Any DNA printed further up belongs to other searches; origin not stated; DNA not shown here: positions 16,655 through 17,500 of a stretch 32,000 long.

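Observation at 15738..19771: Diverged tandem duplication of a two-gene module (MurG-like GT-B plus small unknown protein)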

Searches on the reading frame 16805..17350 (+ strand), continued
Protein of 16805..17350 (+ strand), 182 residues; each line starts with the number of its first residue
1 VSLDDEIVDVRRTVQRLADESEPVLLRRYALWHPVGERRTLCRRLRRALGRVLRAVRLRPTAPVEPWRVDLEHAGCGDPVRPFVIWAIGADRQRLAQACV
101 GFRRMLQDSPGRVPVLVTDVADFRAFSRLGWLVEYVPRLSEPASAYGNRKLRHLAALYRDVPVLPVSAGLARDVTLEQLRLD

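Call 26: search_protein_families(library=ncbifam, max_evalue=0.001, proteins=[L045:655-6072:+, L045:6174-7565:+, L045:7726-8892:+, L045:8892-10001:+, L045:10001-10549:+, L045:10555-11526:+, L045:11526-12863:+, L045:12847-13929:+, L045:13948-15420:+, L045:16501-17319:+])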
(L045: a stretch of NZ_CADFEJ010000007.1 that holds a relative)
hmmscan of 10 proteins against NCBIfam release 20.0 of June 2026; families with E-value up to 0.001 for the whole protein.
L045:655-6072:+ (1806 aa): 32 families (the best 25 are shown)
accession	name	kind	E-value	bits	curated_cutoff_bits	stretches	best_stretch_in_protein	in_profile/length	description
TIGR03088.1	stp2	hypoth_equivalog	4.2e-21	75.4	409.05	1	1347-1511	213-371/374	TIGR03088 family PEP-CTERM/XrtA system glycosyltransferase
TIGR03999.1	thiol_BshA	equivalog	6.7e-18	64.7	273.7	1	1283-1509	137-373/375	N-acetyl-alpha-D-glucosaminyl L-malate synthase BshA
TIGR03965.1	mycofact_glyco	equivalog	1.1e-17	64.1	280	1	1533-1757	73-285/467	mycofactocin biosynthesis glycosyltransferase MftF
NF047684.1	TeichurnBiosyTuaC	equivalog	4.6e-16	58.7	550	2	252-436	202-382/391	teichuronic acid biosynthesis protein TuaC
NF007640.0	PRK10307.1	subfamily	8.5e-15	54.6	276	1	257-379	217-339/411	WcaI family glycosyltransferase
TIGR04063.1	stp3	hypoth_equivalog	1.5e-14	53.7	442.05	1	1312-1506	183-392/397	TIGR04063 family PEP-CTERM/XrtA system glycosyltransferase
NF041876.1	EPS_EpsE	equivalog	1.3e-13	51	400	1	1402-1496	290-383/389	exopolysaccharide biosynthesis GT4 family glycosyltransferase EpsE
NF053787.1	GlcN_PG_synth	equivalog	2.1e-12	46.6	480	1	1418-1509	271-359/361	N-acetylglucosaminyl phosphatidylglycerol synthase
NF038229.1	Glyco4_Geo_Pelo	equivalog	1.5e-11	43.9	400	1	1306-1508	130-335/338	GPMC system family 4 glycosyltransferase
TIGR04007.1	wcaI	equivalog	2.7e-11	42.7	800.45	1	260-375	222-337/407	colanic acid biosynthesis glycosyltransferase WcaI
NF053513.1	Gtran_IagA_BgsA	equivalog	3.3e-10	39.5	460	1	1338-1474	167-299/333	LTA glycolipid anchor biosynthesis glycosyltransferase, IagA/BgsA family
TIGR03449.1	mycothiol_MshA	equivalog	1.8e-09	37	462.5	1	1414-1508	309-402/406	D-inositol-3-phosphate glycosyltransferase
NF047880.1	glyco_SdgA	exception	3.9e-09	35.6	800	1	1332-1490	315-472/488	serine-aspartate repeat adhesin O-glycosyltransferase SdgA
TIGR02149.1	glgA_Coryne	subfamily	6.7e-09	35.3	302.4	1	1419-1507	294-388/391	glycogen synthase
NF041875.1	EPS_EpsD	equivalog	1.4e-08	34.5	370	1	1538-1756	3-210/325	exopolysaccharide biosynthesis glycosyltransferase EpsD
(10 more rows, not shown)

L045:6174-7565:+ (464 aa): 1 family
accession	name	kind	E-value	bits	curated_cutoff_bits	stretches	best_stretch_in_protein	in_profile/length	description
NF052497.1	AlphRhmnaseBT3686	equivalog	3.1e-51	174.2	700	1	59-340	45-324/424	alpha-l-rhamnosidase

L045:7726-8892:+ (389 aa): 7 families
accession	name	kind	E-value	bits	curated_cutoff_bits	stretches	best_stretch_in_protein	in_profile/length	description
NF011631.0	PRK15057.1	equivalog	2.1e-209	695.3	757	1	1-388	1-388/388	UDP-glucose 6-dehydrogenase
TIGR03026.1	NDP-sugDHase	subfamily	2.8e-99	332.7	189.8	1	1-368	1-387/413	nucleotide sugar dehydrogenase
NF041297.1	UDPGDh_AglM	equivalog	4.3e-46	157.7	670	1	1-341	1-361/429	UDP-glucose 6-dehydrogenase AglM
NF047673.2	TeichurnBiosyTuaD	equivalog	5.3e-41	141.2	700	1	2-338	3-352/439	UDP-glucose 6-dehydrogenase TuaD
NF040825.1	UDPMaNacDH_Arch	equivalog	3.1e-35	121.8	750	1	1-340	1-352/418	UDP-N-acetyl-D-mannosamine dehydrogenase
NF008286.0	PRK11064.1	equivalog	1.2e-20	73.5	459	1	2-364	5-391/420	UDP-N-acetyl-D-mannosamine dehydrogenase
NF011729.0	PRK15182.1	equivalog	1.6e-05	23.9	592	1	1-229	7-240/425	Vi polysaccharide biosynthesis UDP-N-acetylglucosamine C-6 dehydrogenase TviB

L045:8892-10001:+ (370 aa): 2 families
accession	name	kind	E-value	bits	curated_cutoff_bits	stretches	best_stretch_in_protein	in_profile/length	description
TIGR03590.1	PseG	equivalog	0.00012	21.8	153.55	0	28-106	14-88/280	UDP-2,4-diacetamido-2,4,6-trideoxy-beta-L-altropyranose hydrolase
TIGR01426.2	MGT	subfamily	0.00019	20.6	260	1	224-334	247-358/393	macrolide family glycosyltransferase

L045:10001-10549:+ (183 aa): 0 families

L045:10555-11526:+ (324 aa): 1 family
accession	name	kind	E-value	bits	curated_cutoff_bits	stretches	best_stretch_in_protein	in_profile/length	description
TIGR03006.1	pepcterm_polyde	equivalog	0.00011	21.4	276.2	1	111-255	87-226/272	XrtA system polysaccharide deacetylase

L045:11526-12863:+ (446 aa): 17 families
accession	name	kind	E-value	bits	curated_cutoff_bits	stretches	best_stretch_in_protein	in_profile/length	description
TIGR04063.1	stp3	hypoth_equivalog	1.9e-59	201.6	442.05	1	48-428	2-385/397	TIGR04063 family PEP-CTERM/XrtA system glycosyltransferase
NF041876.1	EPS_EpsE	equivalog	1.9e-19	70.2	400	1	114-419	84-377/389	exopolysaccharide biosynthesis GT4 family glycosyltransferase EpsE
NF007640.0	PRK10307.1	subfamily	1.4e-11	44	276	1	200-422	163-391/411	WcaI family glycosyltransferase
TIGR03088.1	stp2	hypoth_equivalog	1.7e-11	43.8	409.05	1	212-427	140-362/374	TIGR03088 family PEP-CTERM/XrtA system glycosyltransferase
NF041879.1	EPS_EpsH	equivalog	5.5e-08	32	800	1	236-369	215-344/431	exopolysaccharide biosynthesis glycosyltransferase EpsH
TIGR03999.1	thiol_BshA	equivalog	1.4e-06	27.5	273.7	1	287-424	229-359/375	N-acetyl-alpha-D-glucosaminyl L-malate synthase BshA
NF041010.1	glycosy_Agl16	equivalog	1.6e-05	24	575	1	204-429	129-342/352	glycosylation protein Agl16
NF007396.0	PRK09922.1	equivalog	2.1e-05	23.6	385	1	209-398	136-321/361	lipopolysaccharide 1,6-galactosyltransferase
TIGR04005.1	wcaL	equivalog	3e-05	23.1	537.6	1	226-417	191-385/406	colanic acid biosynthesis glycosyltransferase WcaL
NF038295.1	EPS_HpsP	equivalog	4.5e-05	22.6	550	1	261-427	212-376/388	hormogonium polysaccharide biosynthesis glycosyltransferase HpsP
TIGR04007.1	wcaI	equivalog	6.3e-05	21.8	800.45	1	256-365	231-336/407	colanic acid biosynthesis glycosyltransferase WcaI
TIGR04047.1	MSMEG_0565_glyc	hypoth_equivalog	8.9e-05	21.7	259.85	0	354-418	293-355/373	MSMEG_0565 family glycosyltransferase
TIGR03087.1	stp1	hypoth_equivalog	9.6e-05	21.7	316.65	1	200-427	164-386/397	TIGR03087 family PEP-CTERM/XrtA system glycosyltransferase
TIGR03449.1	mycothiol_MshA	equivalog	0.00014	20.9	462.5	1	254-420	218-386/406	D-inositol-3-phosphate glycosyltransferase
NF047676.1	TeichurnBiosyTuaH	equivalog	0.0002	20.4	550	1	204-372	154-324/384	teichuronic acid biosynthesis protein TuaH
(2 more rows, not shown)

L045:12847-13929:+ (361 aa): 0 families

L045:13948-15420:+ (491 aa): 19 families
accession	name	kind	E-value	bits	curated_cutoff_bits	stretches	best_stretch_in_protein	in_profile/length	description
TIGR03030.1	CelA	equivalog_domain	8.1e-39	133.2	699.1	1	39-388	113-472/714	UDP-forming cellulose synthase catalytic subunit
NF008558.0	PRK11498.1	equivalog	3.1e-34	118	992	1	47-352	261-561/872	UDP-forming cellulose synthase catalytic subunit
TIGR03937.1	PgaC_IcaA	equivalog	1.8e-30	106.2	422.3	1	54-390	41-375/407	poly-beta-1,6-N-acetyl-D-glucosamine synthase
TIGR03965.1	mycofact_glyco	equivalog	1.3e-22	80.3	280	1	44-337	61-349/467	mycofactocin biosynthesis glycosyltransferase MftF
TIGR03472.1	HpnI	equivalog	2.8e-16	59.3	310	1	12-363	7-344/373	bacteriohopanetetrol glucosamine biosynthesis glycosyltransferase HpnI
TIGR04242.1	nodulat_NodC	equivalog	3e-12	46.2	550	1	22-322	13-316/395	chitooligosaccharide synthase NodC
TIGR03111.1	glyc2_xrt_Gpos1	hypoth_equivalog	3.6e-12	45.8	363.95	1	53-402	44-394/439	TIGR03111 family XrtG-associated glycosyltransferase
NF041875.1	EPS_EpsD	equivalog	2.6e-10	40.2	370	1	60-291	1-230/325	exopolysaccharide biosynthesis glycosyltransferase EpsD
NF041865.1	EpsU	equivalog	1e-08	34.6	700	1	59-335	40-310/394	exopolysaccharide biosynthesis GT2 family glycosyltransferase EpsU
NF053846.1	glyco_with_XrtP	equivalog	3.9e-08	32.4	520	1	186-410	201-423/440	XrtP-associated glycosyltransferase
TIGR04283.1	glyco_like_mftF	equivalog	3.7e-07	29.9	182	1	60-253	1-171/221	TIGR04283 family arsenosugar biosynthesis glycosyltransferase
TIGR03469.1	HpnB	hypoth_equivalog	4.3e-07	29.3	379.25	1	52-162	38-153/386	hopene-associated glycosyltransferase HpnB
NF047683.1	TeichurnBiosyTuaG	equivalog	6.6e-07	29.2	400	1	56-191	4-133/252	teichuronic acid biosynthesis protein TuaG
NF010496.0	PRK13915.1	equivalog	2.5e-06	26.8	262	1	57-163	30-136/307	glucosyl-3-phosphoglycerate synthase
NF007986.1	PRK10714.1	equivalog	3.4e-06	26.3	529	1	59-189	7-132/316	undecaprenyl-phosphate 4-deoxy-4-formamido-L-arabinose transferase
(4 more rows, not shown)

L045:16501-17319:+ (273 aa): 199 families (the best 25 are shown)
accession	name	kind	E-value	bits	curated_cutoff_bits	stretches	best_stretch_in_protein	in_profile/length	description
NF005437.0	PRK07024.1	equivalog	1.1e-51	175.8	266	1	18-267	4-252/259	SDR family oxidoreductase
NF004825.0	PRK06181.1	equivalog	2.5e-35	122.1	215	1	19-206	7-193/268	SDR family oxidoreductase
NF005878.0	PRK07825.1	subfamily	1.6e-34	119.5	287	1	18-261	9-248/278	short chain dehydrogenase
NF006099.0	PRK08251.1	equivalog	3.6e-32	111.6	253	1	19-257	5-245/250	SDR family oxidoreductase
NF005489.0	PRK07102.1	equivalog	9.3e-31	107.3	267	1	20-254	3-234/243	SDR family oxidoreductase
NF005495.0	PRK07109.1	subfamily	8.8e-30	104.1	264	1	16-197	6-186/334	SDR family oxidoreductase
NF005881.0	PRK07832.1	equivalog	1.2e-29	103.4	296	1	19-206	10-198/287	SDR family oxidoreductase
NF005539.0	PRK07201.1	equivalog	3e-29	102.3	549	1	18-244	370-598/657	SDR family oxidoreductase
NF005806.0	PRK07666.1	equivalog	5e-29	101.3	286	1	20-206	9-194/239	3-ketoacyl-ACP reductase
NF004526.0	PRK05872.1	subfamily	3.3e-28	98.6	276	1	18-206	10-195/297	short-chain dehydrogenase/reductase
NF005672.0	PRK07454.1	equivalog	4.7e-28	98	234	1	17-207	5-194/241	SDR family oxidoreductase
NF004196.0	PRK05650.1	equivalog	1.5e-27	96.4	297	1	20-216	4-199/272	SDR family oxidoreductase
TIGR01830.1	3oxo_ACP_reduc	equivalog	1.6e-27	96.8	297.75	1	22-210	2-190/239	3-oxoacyl-[acyl-carrier-protein] reductase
NF009466.0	PRK12826.1-2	subfamily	1.9e-26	93.1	222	1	19-207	4-193/248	3-oxoacyl-ACP reductase FabG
NF005594.0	PRK07326.1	equivalog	4.6e-26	91.8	271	1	18-213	6-198/237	SDR family oxidoreductase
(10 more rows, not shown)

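Call 27: find_homologous_proteins(query=L045:10001-10549:+, max_evalue=0.001)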
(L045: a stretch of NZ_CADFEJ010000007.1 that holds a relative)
Query L045:10001-10549:+ (183 aa): 680 proteins with E <= 0.001 among 1515 candidates; the best 120 are listed.
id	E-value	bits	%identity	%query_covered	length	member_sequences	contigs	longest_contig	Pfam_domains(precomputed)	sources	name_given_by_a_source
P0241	1.0e-104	366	89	100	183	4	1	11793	-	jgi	-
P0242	1.8e-104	366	90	100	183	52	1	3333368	-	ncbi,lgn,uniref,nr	ncbi:hypothetical protein [Burkholderia diffusa]|uniref:hypothetical protein n=1 Tax=Burkholderia di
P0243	2.3e-102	359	87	100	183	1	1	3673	-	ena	-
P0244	1.3e-95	337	84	100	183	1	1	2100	-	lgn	-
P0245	1.8e-91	323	79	100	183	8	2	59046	-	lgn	-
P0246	3.0e-88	313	77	100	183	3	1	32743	-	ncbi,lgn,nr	ncbi:hypothetical protein B1M_15068 [Burkholderia sp. TJI49]|nr:hypothetical protein B1M_15068 [Burk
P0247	2.7e-79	284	68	100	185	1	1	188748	-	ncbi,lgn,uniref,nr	ncbi:hypothetical protein SAMN02787142_7774 [Burkholderia sp. WP9]|uniref:hypothetical protein n=1 T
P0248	5.8e-77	276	68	100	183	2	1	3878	-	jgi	jgi:hypothetical protein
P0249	4.7e-76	273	66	100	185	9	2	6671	-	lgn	-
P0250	1.1e-75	272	67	100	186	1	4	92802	-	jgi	jgi:hypothetical protein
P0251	1.4e-75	271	66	100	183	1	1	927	-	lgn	-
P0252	1.5e-75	271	68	100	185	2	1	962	-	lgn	-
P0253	1.0e-74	269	67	100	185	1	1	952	-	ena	-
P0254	1.1e-74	269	66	99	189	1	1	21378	-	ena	-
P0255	1.7e-74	268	65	100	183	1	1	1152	-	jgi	jgi:hypothetical protein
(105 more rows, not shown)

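Call 32: search_solved_structures(query=A2, max_evalue=10)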
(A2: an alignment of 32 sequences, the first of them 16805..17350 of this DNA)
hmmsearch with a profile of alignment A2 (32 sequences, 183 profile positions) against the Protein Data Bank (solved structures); distinct sequences matched with E-value up to 10: 1.
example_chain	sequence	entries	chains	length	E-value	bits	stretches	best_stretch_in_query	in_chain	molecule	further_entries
2h63_A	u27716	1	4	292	1.6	11.9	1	123-151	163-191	Biliverdin reductase A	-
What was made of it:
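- On P450-like GT auxiliary proteins (DesVIII/EryCII): The PDB profile search found nothing at E<1 (call 32).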

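Call 39: search_protein_representatives(alignment_id=A2)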
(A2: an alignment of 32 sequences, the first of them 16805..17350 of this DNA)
Query: 32 sequences, 183 profile positions. Proteins with E-value up to 0.001 (for the whole library): 111; up to 1e-10: 97; up to 1e-30: 53. The best 111 are listed.
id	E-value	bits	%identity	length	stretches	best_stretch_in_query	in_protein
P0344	3.8e-73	261.6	-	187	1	2-180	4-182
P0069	9.1e-67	240.8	-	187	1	1-182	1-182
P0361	4.5e-56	206.0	-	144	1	39-181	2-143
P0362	1.2e-55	204.6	-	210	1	2-172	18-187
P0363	8.6e-55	201.8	-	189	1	1-181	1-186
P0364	1.3e-54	201.2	-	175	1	10-181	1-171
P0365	1.4e-54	201.1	-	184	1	1-182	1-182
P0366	1.5e-54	201.0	-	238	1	2-180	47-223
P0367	1.9e-54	200.7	-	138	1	47-180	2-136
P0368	2.4e-54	200.3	-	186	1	1-181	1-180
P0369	1.3e-52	194.7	-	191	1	1-180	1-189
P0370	2.0e-52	194.1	-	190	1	1-181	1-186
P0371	2.3e-52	193.9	-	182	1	1-182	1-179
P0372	4.3e-52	193.0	-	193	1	1-176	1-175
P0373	5.9e-52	192.6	-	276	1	1-180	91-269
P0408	2.2e-32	128.8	-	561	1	3-171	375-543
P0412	1.9e-30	122.4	-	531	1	38-164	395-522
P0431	7.0e-24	101.1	-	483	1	65-180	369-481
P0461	1.5e-05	41.3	-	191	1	88-157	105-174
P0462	3.8e-05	40.0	-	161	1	79-140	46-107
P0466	4.6e-04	36.5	-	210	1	49-138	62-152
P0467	7.6e-04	35.8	-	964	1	88-169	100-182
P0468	8.3e-04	35.6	-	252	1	79-154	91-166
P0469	9.9e-04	35.4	-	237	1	38-138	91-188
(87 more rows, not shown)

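Call 41: predict_structure(alignment_id=A2)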
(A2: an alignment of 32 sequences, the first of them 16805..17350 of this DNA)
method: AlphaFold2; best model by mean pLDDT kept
length: 182 residues; sequences in the alignment: 32
mean_pLDDT: 82.7   pTM: 0.71
mean pLDDT of the five models: 82.7, 81.9, 79.9, 79.7, 78.3
residues with pLDDT >= 90: 85; 70-90: 59; 50-70: 22; < 50: 16
segments of 3 or more residues with pLDDT < 50: 31-35, 65-73
pLDDT, mean of each block of 10 residues (from residue 1): 94 96 64 52 83 79 46 56 96 96 91 94 89 92 88 92 96 87 71
secondary structure, 60 per line:
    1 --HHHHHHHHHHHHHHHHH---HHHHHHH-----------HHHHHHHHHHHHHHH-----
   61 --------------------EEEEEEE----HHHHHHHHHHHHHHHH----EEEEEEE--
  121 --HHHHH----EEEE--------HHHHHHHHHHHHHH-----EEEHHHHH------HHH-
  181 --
elements in order: H3-19 H23-29 H41-55 E81-87 H92-107 E112-118 H123-127 E132-135 H144-157 E163-165 H166-170
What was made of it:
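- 16805..17353 (+): Small A: 182-aa partner protein of an uncharacterised family. GTG start inside GTGA; its 3' end overlaps GT-B B by 8 nt. AF2 pLDDT 82.7: N-terminal helices plus a 4-stranded alpha/beta core (call 41).
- The AF2 model is confident (call 41).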

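Call 46: fold_search(model_id=the predicted structure, library=pdb)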
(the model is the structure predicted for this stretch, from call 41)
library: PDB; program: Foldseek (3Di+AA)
matches with E <= 10: 1522; with E <= 0.001: 0
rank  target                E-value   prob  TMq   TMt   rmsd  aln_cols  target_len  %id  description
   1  3w7b_A                7.9e-03  1.00  0.34  0.24   3.7        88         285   14  Crystal structure of formyltetrahydrofolate deformylase from Thermus thermophilus HB8 (released 2014-01-08)
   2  3lou_A                1.4e-02  0.99  0.35  0.24   3.8        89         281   15  Crystal structure of Formyltetrahydrofolate deformylase (YP_105254.1) from BURKHOLDERIA MALLEI ATCC 23344 at 1.90 A re (released 2010-02-23)
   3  1fo8                  1.9e-02  0.97  0.29  0.17   5.3        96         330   12  CRYSTAL STRUCTURE OF N-ACETYLGLUCOSAMINYLTRANSFERASE I (released 2001-04-25)
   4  1fo9                  2.4e-02  0.97  0.31  0.19   5.3       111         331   14  CRYSTAL STRUCTURE OF N-ACETYLGLUCOSAMINYLTRANSFERASE I (released 2001-04-25)
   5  1fgg_B                2.6e-02  0.96  0.27  0.21   5.3        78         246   17  CRYSTAL STRUCTURE OF 1,3-GLUCURONYLTRANSFERASE I (GLCAT-I) COMPLEXED WITH GAL-GAL-XYL, UDP, AND MN2+ (released 2001-01-31)
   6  7vza_A                2.6e-02  0.89  0.29  0.16   5.6       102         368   18  The crystal structure of Non-hydrolyzing UDPGlcNAc 2-epimerase in complex with UDP (released 2022-11-16)
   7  2d0j_A                2.6e-02  0.84  0.27  0.21   6.0        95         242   17  Crystal Structure of Human GlcAT-S Apo Form (released 2006-07-18)
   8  3lou_B                2.7e-02  0.97  0.35  0.24   6.0        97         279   14  Crystal structure of Formyltetrahydrofolate deformylase (YP_105254.1) from BURKHOLDERIA MALLEI ATCC 23344 at 1.90 A re (released 2010-02-23)
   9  1foa                  2.7e-02  0.94  0.28  0.17   5.3        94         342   14  CRYSTAL STRUCTURE OF N-ACETYLGLUCOSAMINYLTRANSFERASE I (released 2001-05-16)
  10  1fgg_A                3.3e-02  0.82  0.26  0.20   6.0        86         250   16  CRYSTAL STRUCTURE OF 1,3-GLUCURONYLTRANSFERASE I (GLCAT-I) COMPLEXED WITH GAL-GAL-XYL, UDP, AND MN2+ (released 2001-01-31)
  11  7vza_E                3.5e-02  0.80  0.28  0.16   7.6       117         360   18  The crystal structure of Non-hydrolyzing UDPGlcNAc 2-epimerase in complex with UDP (released 2022-11-16)
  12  7vz6_A                3.7e-02  0.85  0.29  0.16   5.5       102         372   18  The crystal structure of Non-hydrolyzing UDPGlcNAc 2-epimerase in complex with UDP-glucose (released 2022-11-16)
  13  3cu0_B                3.9e-02  0.90  0.26  0.20   5.2        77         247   17  human beta 1,3-glucuronyltransferase I (GlcAT-I) in complex with UDP and GAL-GAL(6-SO4)-XYL(2-PO4)-O-SER (released 2008-05-06)
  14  8b9y_A                3.9e-02  0.84  0.29  0.18   5.1        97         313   12  Cysteine Synthase from Trypanosoma cruzi with PLP and OAS (released 2023-05-31)
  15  3n0v_B                4.2e-02  0.97  0.33  0.23   4.0        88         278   14  Crystal structure of a formyltetrahydrofolate deformylase (PP_0327) from PSEUDOMONAS PUTIDA KT2440 at 2.25 A resolutio (released 2010-06-16)
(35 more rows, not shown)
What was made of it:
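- The Rossmann-like core weakly resembles the nucleotide-binding halves of GT-A, GT-B and formyltransferase folds (TM about 0.3, E >= 0.008; call 46).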

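Call 47: search_protein_families(library=pfam, max_evalue=0.01, proteins=[P0467, P0412, P0431, P0466, P0468, P0469, P0461, P0462])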
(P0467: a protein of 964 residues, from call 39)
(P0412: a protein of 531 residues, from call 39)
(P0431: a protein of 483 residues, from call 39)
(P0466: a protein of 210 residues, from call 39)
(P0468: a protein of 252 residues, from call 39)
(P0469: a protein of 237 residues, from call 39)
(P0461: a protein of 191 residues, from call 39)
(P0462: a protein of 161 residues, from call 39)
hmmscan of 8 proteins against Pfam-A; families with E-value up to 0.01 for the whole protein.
P0467 (964 aa): 1 family
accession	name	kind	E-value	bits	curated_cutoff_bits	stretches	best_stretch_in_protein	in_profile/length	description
PF05426.18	Alginate_lyase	-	4.7e-76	256.3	22.2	1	593-876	1-272/275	Alginate lyase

P0412 (531 aa): 1 family
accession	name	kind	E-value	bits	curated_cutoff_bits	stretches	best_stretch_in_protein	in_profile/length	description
PF04101.22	Glyco_tran_28_C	-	0.00011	22.7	22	1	261-335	67-144/166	Glycosyltransferase family 28 C-terminal domain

P0431 (483 aa): 1 family
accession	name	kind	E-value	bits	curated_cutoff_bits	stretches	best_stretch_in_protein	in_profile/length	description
PF04101.22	Glyco_tran_28_C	-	9.6e-05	22.9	22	1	230-299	65-137/166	Glycosyltransferase family 28 C-terminal domain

P0466 (210 aa): 0 families

P0468 (252 aa): 0 families

P0469 (237 aa): 0 families

P0461 (191 aa): 0 families

P0462 (161 aa): 0 families
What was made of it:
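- A distant small-like core is fused to an alginate lyase instead of a GT-B in P0467 (calls 39, 47).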
